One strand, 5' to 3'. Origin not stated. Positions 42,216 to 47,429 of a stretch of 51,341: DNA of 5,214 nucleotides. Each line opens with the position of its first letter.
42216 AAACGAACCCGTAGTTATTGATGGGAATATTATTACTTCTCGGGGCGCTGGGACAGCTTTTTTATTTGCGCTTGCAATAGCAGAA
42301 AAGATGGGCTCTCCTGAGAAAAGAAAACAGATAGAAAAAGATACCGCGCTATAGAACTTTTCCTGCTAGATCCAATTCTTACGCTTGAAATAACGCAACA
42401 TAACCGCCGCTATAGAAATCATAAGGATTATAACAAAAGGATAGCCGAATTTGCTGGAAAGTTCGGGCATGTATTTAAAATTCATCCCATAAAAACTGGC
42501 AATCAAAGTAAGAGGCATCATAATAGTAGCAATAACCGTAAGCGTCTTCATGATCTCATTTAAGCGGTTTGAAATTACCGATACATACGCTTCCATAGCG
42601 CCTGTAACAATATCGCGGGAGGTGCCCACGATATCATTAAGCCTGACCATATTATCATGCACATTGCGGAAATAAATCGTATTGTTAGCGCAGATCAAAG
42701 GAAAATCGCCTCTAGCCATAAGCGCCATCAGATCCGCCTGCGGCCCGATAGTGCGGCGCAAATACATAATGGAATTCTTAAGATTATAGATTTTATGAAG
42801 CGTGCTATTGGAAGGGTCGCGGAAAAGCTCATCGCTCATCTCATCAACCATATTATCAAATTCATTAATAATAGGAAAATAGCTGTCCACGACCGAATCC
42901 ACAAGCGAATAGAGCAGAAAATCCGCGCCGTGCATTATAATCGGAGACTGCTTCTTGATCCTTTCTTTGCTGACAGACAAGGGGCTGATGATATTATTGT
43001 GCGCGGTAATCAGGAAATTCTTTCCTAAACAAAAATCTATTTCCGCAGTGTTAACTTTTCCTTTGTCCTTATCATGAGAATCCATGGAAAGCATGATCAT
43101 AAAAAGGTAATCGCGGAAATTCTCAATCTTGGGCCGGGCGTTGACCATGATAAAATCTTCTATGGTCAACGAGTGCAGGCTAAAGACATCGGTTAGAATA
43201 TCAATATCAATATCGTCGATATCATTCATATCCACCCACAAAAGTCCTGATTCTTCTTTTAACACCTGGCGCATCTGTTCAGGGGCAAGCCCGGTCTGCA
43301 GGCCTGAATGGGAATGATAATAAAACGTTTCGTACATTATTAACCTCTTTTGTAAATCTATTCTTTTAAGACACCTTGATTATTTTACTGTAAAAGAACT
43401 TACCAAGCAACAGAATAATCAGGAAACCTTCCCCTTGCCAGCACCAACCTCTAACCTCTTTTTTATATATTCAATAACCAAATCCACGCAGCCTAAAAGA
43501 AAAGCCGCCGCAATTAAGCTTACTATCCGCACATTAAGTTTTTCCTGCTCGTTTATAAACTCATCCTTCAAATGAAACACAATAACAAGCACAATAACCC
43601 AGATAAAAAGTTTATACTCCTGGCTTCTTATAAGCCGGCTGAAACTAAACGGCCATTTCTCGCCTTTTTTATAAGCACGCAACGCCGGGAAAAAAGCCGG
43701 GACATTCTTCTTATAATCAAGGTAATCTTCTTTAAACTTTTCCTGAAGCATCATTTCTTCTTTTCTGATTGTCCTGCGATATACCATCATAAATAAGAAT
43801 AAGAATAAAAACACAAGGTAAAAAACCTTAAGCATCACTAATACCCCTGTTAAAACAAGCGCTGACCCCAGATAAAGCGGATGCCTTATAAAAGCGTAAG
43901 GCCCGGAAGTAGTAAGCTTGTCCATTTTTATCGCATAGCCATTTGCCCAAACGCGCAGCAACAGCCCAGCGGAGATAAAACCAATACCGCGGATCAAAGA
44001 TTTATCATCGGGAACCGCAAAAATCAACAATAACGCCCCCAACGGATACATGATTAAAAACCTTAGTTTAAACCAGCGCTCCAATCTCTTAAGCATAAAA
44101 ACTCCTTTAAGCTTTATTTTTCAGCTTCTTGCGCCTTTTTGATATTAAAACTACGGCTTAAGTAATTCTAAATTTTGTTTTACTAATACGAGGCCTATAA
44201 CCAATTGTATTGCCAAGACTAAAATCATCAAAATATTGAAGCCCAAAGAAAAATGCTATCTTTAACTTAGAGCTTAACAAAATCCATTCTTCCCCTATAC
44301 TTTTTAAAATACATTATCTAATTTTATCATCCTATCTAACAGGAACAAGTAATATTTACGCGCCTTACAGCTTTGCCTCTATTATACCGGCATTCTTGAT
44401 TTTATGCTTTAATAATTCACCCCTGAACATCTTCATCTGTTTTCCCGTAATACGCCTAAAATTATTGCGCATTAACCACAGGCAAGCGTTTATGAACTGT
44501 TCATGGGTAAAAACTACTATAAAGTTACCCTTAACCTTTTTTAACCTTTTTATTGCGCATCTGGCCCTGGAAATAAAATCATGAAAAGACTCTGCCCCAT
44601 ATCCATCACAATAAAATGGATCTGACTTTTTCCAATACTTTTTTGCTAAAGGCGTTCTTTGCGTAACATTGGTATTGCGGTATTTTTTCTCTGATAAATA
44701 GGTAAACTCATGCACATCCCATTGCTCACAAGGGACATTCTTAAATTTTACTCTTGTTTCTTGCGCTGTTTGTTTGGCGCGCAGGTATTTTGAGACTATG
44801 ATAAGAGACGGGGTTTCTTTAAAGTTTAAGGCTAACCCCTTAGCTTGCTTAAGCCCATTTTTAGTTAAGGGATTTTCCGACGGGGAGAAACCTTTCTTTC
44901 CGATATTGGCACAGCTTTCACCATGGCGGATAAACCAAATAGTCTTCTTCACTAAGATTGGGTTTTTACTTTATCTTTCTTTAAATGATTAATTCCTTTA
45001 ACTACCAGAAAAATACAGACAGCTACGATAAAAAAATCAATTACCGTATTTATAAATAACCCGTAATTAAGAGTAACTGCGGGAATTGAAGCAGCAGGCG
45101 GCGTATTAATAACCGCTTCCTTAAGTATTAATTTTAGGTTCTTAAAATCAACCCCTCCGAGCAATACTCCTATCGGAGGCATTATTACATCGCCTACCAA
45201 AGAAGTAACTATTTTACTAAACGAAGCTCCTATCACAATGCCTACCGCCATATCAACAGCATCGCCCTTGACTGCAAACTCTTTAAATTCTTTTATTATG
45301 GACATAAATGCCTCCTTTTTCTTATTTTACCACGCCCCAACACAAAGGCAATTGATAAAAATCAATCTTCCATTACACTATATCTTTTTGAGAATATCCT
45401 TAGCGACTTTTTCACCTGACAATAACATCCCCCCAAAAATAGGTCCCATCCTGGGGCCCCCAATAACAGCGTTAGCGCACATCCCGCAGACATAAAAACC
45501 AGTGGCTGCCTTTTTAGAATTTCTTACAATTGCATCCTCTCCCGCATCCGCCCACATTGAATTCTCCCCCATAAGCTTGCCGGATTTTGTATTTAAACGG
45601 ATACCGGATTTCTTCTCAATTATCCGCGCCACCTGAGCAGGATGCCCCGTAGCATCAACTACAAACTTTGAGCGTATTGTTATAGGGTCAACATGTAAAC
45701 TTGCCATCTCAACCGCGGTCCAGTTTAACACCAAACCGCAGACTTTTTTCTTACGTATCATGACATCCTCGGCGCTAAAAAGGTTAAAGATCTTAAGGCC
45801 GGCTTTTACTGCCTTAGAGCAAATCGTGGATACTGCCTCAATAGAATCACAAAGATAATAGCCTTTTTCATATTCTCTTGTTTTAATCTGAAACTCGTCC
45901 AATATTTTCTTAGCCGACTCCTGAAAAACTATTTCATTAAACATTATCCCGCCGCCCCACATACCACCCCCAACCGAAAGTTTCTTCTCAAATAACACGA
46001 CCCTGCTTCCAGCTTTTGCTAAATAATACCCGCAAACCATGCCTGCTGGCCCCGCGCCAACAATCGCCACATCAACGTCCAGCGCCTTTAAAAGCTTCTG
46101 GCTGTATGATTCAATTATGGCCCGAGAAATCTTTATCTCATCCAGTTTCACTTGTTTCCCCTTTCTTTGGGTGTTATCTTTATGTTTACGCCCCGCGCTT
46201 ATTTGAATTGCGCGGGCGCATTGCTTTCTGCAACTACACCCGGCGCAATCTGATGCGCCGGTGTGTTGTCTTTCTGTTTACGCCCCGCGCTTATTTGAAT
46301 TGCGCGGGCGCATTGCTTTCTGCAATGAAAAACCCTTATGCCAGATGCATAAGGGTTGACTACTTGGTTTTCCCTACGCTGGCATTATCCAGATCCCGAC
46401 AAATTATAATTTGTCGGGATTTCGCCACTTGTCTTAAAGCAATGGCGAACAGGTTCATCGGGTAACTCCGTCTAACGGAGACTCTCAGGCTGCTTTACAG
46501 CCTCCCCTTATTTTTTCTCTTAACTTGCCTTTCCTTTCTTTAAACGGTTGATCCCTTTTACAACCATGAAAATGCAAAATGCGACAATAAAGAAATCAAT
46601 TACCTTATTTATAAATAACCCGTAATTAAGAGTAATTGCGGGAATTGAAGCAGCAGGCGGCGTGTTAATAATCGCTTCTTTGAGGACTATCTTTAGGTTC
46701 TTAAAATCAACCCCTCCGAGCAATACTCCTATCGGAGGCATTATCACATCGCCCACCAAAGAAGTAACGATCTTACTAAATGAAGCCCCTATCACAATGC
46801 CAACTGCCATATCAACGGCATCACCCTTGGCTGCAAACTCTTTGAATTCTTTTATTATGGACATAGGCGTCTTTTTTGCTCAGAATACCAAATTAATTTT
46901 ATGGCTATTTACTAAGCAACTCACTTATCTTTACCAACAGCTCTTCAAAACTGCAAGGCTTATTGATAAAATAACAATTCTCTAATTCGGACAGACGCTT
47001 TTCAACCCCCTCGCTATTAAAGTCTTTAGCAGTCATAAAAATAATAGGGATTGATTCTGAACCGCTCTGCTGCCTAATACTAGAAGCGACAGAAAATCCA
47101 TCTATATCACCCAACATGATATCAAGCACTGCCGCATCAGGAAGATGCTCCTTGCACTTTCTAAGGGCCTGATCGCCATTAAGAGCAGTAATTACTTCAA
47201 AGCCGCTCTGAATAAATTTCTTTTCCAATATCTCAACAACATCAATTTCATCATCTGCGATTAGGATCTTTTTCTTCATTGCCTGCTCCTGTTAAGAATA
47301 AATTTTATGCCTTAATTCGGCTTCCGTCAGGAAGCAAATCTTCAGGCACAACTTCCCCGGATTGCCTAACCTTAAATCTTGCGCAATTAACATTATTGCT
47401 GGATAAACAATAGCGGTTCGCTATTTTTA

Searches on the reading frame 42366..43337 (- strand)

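Call 61: search_protein_families(library=pfam, proteins=[window:42366-43337:-], max_evalue=0.00001)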
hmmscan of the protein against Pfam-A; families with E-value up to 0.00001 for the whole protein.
window:42366-43337:- (323 aa): 1 family
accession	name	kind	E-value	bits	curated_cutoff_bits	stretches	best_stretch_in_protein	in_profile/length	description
PF01544.23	CorA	-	6.9e-66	223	27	1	30-319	2-292/292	CorA-like Mg2+ transporter protein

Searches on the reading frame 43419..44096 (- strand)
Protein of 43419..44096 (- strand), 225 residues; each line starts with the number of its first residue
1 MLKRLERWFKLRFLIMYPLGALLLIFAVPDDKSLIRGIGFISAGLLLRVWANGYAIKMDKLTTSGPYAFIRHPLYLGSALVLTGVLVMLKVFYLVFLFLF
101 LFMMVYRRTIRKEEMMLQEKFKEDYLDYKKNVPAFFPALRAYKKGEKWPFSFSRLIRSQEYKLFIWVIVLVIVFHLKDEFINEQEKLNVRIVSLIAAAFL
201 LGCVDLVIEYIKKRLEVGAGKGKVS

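Call 61: search_protein_families(library=pfam, proteins=[window:43419-44096:-], max_evalue=0.00001)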
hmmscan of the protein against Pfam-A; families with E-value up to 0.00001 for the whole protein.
window:43419-44096:- (225 aa): 2 families
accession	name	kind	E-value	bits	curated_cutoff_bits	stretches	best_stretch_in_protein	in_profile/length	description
PF04191.18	PEMT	-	2.3e-10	41.3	25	1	54-123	35-104/105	Phospholipid methyltransferase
PF04140.19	ICMT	-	4.6e-08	33.8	24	1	58-118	32-94/95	Isoprenylcysteine carboxyl methyltransferase (ICMT) family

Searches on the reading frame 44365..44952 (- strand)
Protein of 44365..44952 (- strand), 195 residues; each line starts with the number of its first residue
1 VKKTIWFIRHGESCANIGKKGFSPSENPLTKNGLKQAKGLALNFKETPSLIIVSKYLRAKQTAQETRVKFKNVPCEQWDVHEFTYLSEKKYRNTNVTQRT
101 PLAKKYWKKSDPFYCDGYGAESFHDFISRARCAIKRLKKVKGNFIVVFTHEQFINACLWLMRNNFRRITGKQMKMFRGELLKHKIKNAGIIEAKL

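Call 61: search_protein_families(library=pfam, proteins=[window:44365-44952:-], max_evalue=0.00001)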
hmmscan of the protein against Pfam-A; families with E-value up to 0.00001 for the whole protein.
window:44365-44952:- (195 aa): 1 family
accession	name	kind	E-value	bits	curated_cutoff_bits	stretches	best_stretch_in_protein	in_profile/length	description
PF00300.27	His_Phos_1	-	2.1e-20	73.7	21.7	1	5-161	1-158/194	Histidine phosphatase superfamily (branch 1)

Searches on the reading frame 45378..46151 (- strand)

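Call 61: search_protein_families(library=pfam, proteins=[window:45378-46151:-], max_evalue=0.00001)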
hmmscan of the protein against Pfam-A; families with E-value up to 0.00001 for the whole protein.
window:45378-46151:- (257 aa): 8 families
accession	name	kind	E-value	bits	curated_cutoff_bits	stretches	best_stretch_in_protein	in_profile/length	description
PF01946.23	Thi4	-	7.6e-80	268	26.2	1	9-239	1-235/235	Thi4 family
PF12831.13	FAD_oxidored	-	7.5e-11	42.4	27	1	27-170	1-146/416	FAD dependent oxidoreductase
PF13450.12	NAD_binding_8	-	2.9e-09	37.5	21.9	1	30-62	1-33/68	NAD(P)-binding Rossmann-like domain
PF07992.20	Pyr_redox_2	-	1.8e-07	31.4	26.1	1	27-120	2-58/291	Pyridine nucleotide-disulphide oxidoreductase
PF01266.30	DAO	-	3.4e-07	30.6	27.9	1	27-64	1-39/353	FAD dependent oxidoreductase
PF00890.30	FAD_binding_2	-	3.8e-07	30.1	20.4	1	27-62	1-36/414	FAD binding domain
PF01494.25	FAD_binding_3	-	1.7e-06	28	22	1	25-57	1-33/349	FAD binding domain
PF03486.20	HI0933_like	-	2.4e-06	27.6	50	1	27-64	2-39/244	HI0933-like protein Rossmann domain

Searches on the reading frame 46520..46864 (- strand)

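Call 61: search_protein_families(library=pfam, proteins=[window:46520-46864:-], max_evalue=0.00001)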
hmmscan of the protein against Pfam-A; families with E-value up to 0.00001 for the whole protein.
window:46520-46864:- (114 aa): 1 family
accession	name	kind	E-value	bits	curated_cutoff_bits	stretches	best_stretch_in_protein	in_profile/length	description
PF01741.23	MscL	-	2.5e-37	128.4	27.4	1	3-110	1-100/123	Large-conductance mechanosensitive channel, MscL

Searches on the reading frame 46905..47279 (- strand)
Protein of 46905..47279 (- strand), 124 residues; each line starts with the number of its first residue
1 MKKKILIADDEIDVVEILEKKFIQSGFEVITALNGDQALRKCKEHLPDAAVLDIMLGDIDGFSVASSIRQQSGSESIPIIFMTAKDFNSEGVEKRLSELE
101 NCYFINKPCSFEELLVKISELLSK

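Call 61: search_protein_families(library=pfam, proteins=[window:46905-47279:-], max_evalue=0.00001)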
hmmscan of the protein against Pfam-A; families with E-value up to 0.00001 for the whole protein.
window:46905-47279:- (124 aa): 1 family
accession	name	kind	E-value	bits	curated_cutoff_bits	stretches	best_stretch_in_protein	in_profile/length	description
PF00072.30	Response_reg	-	1e-20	74.4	30.2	1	5-118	1-110/111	Response regulator receiver domain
